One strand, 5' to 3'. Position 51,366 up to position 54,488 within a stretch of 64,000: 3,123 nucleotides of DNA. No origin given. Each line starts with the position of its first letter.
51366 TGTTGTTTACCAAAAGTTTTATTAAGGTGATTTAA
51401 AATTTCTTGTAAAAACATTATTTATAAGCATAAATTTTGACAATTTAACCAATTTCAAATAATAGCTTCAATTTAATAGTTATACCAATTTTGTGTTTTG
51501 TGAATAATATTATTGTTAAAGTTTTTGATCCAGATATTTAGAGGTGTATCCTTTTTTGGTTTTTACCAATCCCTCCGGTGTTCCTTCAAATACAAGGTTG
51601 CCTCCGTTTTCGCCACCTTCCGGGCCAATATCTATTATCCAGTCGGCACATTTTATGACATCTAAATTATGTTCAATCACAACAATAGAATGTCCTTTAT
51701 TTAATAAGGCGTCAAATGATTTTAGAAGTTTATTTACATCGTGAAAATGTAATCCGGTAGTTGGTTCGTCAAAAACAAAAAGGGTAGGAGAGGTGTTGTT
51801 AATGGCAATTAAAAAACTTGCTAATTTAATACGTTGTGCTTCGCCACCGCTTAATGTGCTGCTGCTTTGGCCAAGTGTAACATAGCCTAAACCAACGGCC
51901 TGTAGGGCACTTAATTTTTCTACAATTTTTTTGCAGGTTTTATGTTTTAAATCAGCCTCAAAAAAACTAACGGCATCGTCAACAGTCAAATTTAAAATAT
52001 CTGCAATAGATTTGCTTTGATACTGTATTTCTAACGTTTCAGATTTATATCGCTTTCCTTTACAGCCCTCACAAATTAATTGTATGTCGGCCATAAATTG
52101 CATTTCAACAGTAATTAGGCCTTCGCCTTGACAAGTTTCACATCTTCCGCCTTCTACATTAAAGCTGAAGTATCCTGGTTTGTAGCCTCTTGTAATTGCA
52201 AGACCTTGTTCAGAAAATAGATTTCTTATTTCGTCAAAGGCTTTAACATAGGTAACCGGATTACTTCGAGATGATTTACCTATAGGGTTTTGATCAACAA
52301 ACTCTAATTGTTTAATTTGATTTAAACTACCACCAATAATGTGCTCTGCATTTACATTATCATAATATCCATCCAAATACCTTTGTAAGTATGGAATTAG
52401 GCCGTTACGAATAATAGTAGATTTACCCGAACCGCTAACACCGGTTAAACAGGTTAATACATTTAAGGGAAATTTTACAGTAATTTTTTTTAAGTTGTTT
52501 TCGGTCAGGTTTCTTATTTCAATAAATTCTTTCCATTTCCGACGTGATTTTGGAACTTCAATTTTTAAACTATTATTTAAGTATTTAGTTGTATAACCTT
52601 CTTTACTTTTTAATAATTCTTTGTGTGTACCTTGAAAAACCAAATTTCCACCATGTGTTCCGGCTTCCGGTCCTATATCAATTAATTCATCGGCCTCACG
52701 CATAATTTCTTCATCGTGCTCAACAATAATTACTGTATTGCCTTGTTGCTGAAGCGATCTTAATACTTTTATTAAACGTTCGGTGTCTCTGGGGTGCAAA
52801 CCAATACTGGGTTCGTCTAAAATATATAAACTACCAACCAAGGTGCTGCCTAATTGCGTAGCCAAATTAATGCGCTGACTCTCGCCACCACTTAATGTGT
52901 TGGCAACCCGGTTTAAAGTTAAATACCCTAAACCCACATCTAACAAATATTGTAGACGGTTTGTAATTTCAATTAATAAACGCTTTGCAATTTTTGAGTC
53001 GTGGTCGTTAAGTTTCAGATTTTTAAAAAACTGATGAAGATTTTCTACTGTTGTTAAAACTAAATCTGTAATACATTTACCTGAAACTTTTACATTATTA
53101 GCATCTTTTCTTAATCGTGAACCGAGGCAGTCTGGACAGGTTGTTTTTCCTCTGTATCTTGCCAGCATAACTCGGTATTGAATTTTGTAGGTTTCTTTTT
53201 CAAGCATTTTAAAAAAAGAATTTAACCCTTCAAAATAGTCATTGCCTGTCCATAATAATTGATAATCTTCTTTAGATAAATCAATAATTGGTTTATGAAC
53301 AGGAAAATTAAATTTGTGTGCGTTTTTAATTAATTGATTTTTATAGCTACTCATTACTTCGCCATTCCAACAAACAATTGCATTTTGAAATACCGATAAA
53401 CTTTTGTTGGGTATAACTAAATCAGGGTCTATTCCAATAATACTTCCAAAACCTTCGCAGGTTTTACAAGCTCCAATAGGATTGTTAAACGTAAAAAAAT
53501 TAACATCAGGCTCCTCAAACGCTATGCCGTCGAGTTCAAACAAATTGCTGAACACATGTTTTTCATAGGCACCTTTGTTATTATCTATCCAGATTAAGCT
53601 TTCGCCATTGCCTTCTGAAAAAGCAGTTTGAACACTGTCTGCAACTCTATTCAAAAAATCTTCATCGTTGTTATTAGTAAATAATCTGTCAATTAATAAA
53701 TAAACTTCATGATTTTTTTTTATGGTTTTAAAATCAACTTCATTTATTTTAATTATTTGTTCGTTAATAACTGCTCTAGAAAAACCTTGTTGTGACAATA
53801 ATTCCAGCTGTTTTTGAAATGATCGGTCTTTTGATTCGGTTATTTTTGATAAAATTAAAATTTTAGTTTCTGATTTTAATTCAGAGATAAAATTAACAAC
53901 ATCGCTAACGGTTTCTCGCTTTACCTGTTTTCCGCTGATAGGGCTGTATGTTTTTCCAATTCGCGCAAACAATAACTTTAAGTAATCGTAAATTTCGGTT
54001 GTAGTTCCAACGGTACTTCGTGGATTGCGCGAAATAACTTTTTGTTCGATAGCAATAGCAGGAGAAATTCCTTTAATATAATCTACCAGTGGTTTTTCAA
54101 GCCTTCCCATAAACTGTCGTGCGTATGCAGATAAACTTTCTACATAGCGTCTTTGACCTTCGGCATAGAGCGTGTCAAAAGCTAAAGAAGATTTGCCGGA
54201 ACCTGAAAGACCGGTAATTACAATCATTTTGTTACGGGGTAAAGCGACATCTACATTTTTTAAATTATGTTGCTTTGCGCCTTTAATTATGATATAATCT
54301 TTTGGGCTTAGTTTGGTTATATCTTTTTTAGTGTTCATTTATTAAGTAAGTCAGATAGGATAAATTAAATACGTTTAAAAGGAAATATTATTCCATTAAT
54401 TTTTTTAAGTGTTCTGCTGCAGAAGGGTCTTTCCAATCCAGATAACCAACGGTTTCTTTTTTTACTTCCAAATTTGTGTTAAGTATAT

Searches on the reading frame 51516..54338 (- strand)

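Call 96: search_protein_families(library=pfam, proteins=[window:51516-54338:-], max_evalue=0.00001)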
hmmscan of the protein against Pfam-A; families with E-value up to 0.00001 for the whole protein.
window:51516-54338:- (940 aa): 9 families
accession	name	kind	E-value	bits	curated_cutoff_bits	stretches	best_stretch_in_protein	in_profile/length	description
PF00005.33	ABC_tran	-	6.4e-21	75.8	25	0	762-861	52-137/137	ABC transporter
PF17760.6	UvrA_inter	-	4.6e-20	72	23.3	1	143-249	2-105/109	UvrA interaction domain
PF02463.25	SMC_N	-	1.7e-17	64.1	40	1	218-557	81-213/220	RecF/RecN/SMC N terminal domain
PF13304.12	AAA_21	-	3.8e-12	47.3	27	1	431-545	186-302/304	AAA domain, putative AbiEii toxin, Type IV TA system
PF17755.6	UvrA_DNA-bind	-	1.1e-11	45.5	23.2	1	304-368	1-65/110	UvrA DNA-binding domain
PF20703.3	nSTAND1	-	1.5e-08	35.2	27.1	0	626-654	33-61/379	Novel STAND NTPase 1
PF13555.12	AAA_29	-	8.5e-08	32.3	27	0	620-643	16-39/61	P-loop containing region of AAA domain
PF13191.12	AAA_16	-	8.7e-07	30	32.6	0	34-88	22-70/167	AAA ATPase domain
PF03193.22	RsgA_GTPase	-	5.9e-06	26.7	30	0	15-53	86-123/174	RsgA GTPase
